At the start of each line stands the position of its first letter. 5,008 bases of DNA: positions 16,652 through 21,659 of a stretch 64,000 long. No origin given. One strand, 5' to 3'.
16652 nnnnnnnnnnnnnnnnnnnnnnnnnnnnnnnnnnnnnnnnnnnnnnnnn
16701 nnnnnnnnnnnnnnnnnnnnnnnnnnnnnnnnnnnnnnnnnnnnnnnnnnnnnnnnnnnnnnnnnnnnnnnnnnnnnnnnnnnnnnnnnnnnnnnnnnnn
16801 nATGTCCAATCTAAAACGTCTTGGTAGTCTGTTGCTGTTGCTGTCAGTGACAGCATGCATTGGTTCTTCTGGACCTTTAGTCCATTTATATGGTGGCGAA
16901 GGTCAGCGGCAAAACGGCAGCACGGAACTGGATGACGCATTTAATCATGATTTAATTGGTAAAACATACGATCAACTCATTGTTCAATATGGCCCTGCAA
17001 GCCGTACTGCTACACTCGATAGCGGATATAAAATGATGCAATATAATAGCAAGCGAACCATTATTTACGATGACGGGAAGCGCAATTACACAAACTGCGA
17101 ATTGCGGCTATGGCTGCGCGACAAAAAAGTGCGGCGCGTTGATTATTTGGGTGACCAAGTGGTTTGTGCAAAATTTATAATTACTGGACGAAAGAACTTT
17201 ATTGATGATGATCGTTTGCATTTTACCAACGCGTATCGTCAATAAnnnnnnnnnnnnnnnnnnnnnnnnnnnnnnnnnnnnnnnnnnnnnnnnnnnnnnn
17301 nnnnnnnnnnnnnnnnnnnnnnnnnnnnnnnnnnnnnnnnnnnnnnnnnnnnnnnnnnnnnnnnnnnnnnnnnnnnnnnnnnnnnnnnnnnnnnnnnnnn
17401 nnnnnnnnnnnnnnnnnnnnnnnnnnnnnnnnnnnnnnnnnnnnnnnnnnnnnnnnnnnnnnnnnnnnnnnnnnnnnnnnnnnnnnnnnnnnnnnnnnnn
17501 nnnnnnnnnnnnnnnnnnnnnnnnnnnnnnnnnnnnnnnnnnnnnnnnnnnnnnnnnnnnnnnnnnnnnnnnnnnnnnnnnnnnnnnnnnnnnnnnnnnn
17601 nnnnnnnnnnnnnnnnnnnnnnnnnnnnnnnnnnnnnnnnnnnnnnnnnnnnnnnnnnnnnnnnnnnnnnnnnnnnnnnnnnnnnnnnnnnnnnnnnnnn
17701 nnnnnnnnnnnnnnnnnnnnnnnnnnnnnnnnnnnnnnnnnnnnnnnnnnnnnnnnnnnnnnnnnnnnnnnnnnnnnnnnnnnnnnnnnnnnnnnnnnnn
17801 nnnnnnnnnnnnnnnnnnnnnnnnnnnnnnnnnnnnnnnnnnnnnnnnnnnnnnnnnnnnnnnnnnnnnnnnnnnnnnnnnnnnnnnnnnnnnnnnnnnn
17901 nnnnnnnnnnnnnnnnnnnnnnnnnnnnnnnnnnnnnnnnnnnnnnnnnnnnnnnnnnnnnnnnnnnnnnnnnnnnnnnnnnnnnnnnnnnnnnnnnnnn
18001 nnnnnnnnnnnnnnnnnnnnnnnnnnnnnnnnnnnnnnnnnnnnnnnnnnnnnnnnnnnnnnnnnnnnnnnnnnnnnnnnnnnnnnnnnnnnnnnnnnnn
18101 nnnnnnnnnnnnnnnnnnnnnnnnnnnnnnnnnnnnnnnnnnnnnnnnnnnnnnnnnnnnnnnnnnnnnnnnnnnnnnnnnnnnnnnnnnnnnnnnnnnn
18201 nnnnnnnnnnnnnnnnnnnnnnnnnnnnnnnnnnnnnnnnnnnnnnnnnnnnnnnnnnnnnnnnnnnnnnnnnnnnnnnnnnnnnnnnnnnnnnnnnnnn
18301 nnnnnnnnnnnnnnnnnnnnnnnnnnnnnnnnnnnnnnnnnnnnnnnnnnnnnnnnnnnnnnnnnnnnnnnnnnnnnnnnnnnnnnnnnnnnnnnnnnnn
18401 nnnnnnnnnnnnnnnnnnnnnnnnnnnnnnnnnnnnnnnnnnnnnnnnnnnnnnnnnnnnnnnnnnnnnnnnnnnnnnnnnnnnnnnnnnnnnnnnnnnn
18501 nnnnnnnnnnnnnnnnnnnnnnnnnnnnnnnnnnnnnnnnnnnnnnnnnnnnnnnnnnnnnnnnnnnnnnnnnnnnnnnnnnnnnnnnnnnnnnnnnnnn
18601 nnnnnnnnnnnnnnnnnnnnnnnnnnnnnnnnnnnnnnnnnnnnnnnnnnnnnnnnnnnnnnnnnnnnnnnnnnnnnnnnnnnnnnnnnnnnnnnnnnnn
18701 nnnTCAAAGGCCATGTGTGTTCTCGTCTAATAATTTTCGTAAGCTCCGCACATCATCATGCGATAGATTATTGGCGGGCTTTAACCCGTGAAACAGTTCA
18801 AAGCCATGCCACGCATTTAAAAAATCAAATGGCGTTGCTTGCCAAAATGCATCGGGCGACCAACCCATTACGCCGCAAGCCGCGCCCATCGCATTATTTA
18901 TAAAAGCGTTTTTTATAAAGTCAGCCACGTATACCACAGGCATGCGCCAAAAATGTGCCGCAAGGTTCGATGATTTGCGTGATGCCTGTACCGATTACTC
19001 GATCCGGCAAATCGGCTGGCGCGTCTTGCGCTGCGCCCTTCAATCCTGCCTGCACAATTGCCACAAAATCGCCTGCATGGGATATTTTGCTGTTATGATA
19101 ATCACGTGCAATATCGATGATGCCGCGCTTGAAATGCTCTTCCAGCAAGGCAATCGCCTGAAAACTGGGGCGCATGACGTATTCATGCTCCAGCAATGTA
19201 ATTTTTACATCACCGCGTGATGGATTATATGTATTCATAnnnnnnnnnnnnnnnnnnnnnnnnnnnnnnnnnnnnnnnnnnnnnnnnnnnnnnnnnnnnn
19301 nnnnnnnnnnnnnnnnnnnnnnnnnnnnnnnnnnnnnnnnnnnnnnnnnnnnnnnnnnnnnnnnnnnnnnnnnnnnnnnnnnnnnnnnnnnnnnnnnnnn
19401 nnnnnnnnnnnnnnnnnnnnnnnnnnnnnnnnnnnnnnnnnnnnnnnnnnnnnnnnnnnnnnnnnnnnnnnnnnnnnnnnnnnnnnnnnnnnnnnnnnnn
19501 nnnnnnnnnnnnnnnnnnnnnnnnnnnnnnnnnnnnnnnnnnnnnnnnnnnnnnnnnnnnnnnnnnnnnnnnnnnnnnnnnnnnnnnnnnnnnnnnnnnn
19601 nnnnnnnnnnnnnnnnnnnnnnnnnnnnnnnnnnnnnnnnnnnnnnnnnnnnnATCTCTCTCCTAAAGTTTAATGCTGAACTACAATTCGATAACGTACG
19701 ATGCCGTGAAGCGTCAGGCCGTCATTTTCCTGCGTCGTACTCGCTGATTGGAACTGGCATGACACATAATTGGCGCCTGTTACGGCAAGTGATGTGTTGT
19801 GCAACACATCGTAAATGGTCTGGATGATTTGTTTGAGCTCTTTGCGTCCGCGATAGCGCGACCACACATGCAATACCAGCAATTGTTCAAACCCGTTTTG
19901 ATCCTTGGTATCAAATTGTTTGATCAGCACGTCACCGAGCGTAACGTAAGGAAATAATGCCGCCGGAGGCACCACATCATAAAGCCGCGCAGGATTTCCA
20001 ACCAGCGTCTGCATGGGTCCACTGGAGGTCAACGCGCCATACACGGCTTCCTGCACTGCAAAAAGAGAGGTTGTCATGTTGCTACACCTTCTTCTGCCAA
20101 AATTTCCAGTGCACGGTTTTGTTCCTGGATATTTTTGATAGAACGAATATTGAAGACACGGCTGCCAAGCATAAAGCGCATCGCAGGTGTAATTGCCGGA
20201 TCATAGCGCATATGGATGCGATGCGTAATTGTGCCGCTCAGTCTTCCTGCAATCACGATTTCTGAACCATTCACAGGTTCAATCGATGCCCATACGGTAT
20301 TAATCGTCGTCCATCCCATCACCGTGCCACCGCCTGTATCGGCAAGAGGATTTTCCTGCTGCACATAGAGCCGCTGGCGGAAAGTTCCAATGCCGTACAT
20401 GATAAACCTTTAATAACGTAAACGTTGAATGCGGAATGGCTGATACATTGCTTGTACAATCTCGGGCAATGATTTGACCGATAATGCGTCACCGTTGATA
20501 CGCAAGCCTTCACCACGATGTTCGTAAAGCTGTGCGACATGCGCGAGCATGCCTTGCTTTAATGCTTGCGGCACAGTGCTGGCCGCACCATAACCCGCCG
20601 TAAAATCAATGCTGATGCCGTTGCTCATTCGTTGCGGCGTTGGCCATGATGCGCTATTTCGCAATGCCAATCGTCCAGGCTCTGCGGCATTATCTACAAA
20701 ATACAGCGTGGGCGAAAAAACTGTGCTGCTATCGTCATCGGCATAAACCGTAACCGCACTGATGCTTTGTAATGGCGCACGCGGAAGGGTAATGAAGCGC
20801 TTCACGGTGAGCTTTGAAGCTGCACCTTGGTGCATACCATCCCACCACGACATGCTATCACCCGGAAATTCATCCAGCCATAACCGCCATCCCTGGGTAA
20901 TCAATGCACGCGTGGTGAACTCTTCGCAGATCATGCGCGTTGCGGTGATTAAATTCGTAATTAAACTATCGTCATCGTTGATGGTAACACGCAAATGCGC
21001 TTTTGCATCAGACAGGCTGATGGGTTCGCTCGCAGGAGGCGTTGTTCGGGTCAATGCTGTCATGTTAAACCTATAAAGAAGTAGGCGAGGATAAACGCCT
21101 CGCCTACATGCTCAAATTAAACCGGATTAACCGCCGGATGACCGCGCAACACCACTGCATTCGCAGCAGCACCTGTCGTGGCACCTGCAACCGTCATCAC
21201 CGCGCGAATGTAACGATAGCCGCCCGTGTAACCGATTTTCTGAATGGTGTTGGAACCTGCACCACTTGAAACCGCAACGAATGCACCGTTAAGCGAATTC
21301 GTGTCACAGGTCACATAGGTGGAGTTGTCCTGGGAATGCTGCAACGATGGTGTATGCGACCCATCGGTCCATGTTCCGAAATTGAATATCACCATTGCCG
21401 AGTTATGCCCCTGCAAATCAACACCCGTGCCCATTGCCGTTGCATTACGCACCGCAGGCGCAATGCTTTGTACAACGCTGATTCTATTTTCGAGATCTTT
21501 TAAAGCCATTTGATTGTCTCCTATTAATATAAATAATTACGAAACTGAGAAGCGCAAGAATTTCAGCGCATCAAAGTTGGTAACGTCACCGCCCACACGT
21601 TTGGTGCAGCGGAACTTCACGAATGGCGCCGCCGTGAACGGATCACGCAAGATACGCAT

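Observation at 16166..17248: Tape-measure gene displaced to after g13, with an antisense lipoprotein gene filling the junction exactly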

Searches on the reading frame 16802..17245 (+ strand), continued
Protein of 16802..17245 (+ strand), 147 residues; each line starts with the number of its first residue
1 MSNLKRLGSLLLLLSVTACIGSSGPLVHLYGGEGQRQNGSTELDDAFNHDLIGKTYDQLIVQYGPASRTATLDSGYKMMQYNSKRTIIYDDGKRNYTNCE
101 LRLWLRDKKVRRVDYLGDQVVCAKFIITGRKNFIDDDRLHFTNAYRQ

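Call 76: find_encoding_contigs(protein=P0020, flank=5000, max_places=2)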
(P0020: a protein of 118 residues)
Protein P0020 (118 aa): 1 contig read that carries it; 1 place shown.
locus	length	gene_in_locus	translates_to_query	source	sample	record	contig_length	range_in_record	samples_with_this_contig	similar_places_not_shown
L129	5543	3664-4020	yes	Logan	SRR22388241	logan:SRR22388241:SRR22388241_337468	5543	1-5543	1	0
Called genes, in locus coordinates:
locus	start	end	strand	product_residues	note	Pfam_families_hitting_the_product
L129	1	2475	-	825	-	?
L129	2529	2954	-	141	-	PF00877:NLPC_P60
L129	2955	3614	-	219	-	-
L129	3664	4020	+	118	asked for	-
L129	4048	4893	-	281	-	PF09931:Phage_phiJL001_Gp84_N, PF09356:Phage_BR0599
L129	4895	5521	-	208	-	PF09343:DUF2460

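Call 77: find_encoding_contigs(protein=P0036, flank=5000, max_places=2)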
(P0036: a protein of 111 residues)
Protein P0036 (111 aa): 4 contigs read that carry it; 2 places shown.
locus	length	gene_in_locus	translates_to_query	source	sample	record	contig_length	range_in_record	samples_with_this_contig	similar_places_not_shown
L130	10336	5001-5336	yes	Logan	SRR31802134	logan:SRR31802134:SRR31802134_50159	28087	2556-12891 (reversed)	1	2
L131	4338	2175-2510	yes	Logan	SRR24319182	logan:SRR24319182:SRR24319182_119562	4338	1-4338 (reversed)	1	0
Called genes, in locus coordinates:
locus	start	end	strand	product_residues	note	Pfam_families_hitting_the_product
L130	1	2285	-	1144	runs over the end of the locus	PF13550:Phage-tail_3, PF23666:Rcc01698_C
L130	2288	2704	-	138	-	PF00877:NLPC_P60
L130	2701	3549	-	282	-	PF09931:Phage_phiJL001_Gp84_N, PF09356:Phage_BR0599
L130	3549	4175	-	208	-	PF09343:DUF2460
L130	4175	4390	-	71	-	PF09550:Phage_TAC_6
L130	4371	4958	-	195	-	-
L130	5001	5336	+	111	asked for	-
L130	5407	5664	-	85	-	-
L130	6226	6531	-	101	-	PF11836:Phage_TAC_11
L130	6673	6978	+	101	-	PF00583:Acetyltransf_1, PF13508:Acetyltransf_7, PF13673:Acetyltransf_10 (weak), PF14542:Acetyltransf_CG (weak), PF08445:FR47 (faint)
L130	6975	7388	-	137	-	PF06199:Phage_tail_2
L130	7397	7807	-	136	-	PF11367:Tail_completion_gp17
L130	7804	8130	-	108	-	PF05521:Phage_HCP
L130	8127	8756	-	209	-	PF05135:Phage_connect_1 (weak), PF24163:HCP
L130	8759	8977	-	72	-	-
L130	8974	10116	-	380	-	-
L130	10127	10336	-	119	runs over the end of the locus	-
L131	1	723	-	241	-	?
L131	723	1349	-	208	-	PF09343:DUF2460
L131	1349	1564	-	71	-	PF09550:Phage_TAC_6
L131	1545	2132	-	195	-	-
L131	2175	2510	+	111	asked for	-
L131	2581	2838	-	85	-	-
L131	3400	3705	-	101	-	PF11836:Phage_TAC_11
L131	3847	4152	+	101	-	PF00583:Acetyltransf_1, PF13508:Acetyltransf_7, PF13673:Acetyltransf_10 (weak), PF14542:Acetyltransf_CG (weak), PF08445:FR47 (faint)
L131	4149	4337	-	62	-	?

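Call 90: find_encoding_contigs(protein=P0014, flank=5000, max_places=2)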
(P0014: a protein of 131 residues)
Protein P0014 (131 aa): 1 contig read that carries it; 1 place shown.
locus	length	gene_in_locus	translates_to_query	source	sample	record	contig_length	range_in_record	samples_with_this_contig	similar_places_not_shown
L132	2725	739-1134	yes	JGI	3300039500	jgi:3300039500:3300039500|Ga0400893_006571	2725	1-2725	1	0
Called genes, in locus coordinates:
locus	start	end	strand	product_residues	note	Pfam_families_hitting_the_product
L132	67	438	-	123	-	-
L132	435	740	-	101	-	-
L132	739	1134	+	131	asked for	-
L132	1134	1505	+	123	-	-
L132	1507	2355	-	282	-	PF09931:Phage_phiJL001_Gp84_N, PF09356:Phage_BR0599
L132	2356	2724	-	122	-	?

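Call 92: find_related_loci(query=A1, collection=viral_contigs, flank=8000)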
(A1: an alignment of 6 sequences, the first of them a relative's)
Query A1 (147 aa) in viral_contigs; peptide patterns used: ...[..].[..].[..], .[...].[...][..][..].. (x = any residue, [..] = any of these).
47 stretches matched a pattern, but none encodes a relative of the query by tblastn (E <= 1e-3).

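Call 96: search_protein_families(library=padloc, proteins=[window:16802-17245:+, P0017, P0028, P0036, P0030], max_evalue=0.1)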
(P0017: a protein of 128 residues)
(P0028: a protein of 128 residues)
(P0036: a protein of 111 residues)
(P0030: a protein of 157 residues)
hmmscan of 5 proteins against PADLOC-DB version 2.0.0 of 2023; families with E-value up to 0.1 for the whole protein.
window:16802-17245:+ (147 aa): 0 families

P0017 (128 aa): 0 families

P0028 (128 aa): 0 families

P0036 (111 aa): 0 families

P0030 (157 aa): 0 families

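Call 97: search_protein_families(library=pfam, alignment_id=A2, max_evalue=10)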
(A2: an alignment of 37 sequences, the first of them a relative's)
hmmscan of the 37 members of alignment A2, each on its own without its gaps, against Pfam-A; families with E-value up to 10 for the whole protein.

A. member 1, P0001 (147 aa): 1 family
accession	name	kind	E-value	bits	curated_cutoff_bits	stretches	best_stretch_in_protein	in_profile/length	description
PF20415.3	DUF6699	-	0.15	12.6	24.1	1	99-123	96-123/131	Family of unknown function (DUF6699)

B. families by the number of members that match (of 37 scanned): 12 families
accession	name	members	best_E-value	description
PF14504.11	CAP_assoc_N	4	0.0098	CAP-associated N-terminal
PF11512.13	Atu4866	1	0.008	Agrobacterium tumefaciens protein Atu4866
PF19789.6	DUF6273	1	0.031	Domain of unknown function (DUF6273)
PF10697.14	DUF2502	1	0.06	Protein of unknown function (DUF2502)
PF25061.1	RRM_fung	1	0.079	Fungal RNA-binding domain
PF14013.11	MT0933_antitox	1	0.081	MT0933-like antitoxin protein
PF15453.11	Pilt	1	0.092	Protein incorporated later into Tight Junctions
PF21491.2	MIMI_R596-like_C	1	0.11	Mimivirus sulfhydryl oxidase R596-like, C-terminal domain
PF14172.12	DUF4309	1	0.13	Domain of unknown function (DUF4309)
PF20415.3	DUF6699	1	0.15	Family of unknown function (DUF6699)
PF19576.4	Acyltransf_2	1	0.15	Acyltransferase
PF04355.18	BamE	1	0.21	Outer membrane protein assembly factor BamE domain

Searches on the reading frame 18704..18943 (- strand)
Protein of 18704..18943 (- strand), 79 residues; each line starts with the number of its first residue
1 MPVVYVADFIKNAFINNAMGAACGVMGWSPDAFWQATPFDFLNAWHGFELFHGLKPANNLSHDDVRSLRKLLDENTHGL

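Call 5: search_protein_families(library=pfam, proteins=[window:18704-18943:-], max_evalue=0.01)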
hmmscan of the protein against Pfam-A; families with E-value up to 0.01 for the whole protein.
window:18704-18943:- (79 aa): 1 family
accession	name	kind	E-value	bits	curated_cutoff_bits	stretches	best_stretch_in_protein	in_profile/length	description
PF09550.16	Phage_TAC_6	-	1.8e-07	31.9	23.4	1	17-46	5-34/58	Phage tail assembly chaperone protein, TAC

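Call 6: search_protein_families(library=ncbifam, proteins=[window:18704-18943:-], max_evalue=0.01)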
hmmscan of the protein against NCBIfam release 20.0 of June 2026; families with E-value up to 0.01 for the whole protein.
window:18704-18943:- (79 aa): 0 families

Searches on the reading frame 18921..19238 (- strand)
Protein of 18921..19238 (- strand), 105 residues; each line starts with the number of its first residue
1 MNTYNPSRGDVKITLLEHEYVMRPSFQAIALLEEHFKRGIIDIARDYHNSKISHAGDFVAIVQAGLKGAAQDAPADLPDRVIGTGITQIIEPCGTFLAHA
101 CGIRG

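Call 5: search_protein_families(library=pfam, proteins=[window:18921-19238:-], max_evalue=0.01)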
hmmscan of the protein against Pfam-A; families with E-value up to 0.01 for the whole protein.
window:18921-19238:- (105 aa): 1 family
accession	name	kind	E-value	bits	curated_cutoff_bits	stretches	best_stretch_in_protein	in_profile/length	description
PF11836.14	Phage_TAC_11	-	1.6e-09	38.2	27.8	1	8-100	1-93/96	Phage tail tube protein, GTA-gp10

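Call 6: search_protein_families(library=ncbifam, proteins=[window:18921-19238:-], max_evalue=0.01)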
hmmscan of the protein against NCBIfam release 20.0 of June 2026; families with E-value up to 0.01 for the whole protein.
window:18921-19238:- (105 aa): 0 families

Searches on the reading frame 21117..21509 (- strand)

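Call 70: search_protein_families(library=phrogs, proteins=[window:21117-21509:-], max_evalue=0.01)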
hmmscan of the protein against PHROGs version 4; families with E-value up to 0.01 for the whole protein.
window:21117-21509:- (130 aa): 3 families
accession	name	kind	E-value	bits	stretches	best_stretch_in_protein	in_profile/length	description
phrog_5707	-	unknown function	1.9e-24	87.1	1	4-129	3-133/134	-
phrog_9522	-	tail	0.00011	22.6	1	18-117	138-235/241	major tail protein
phrog_427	-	unknown function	0.0067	17.4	1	47-120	58-128/142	-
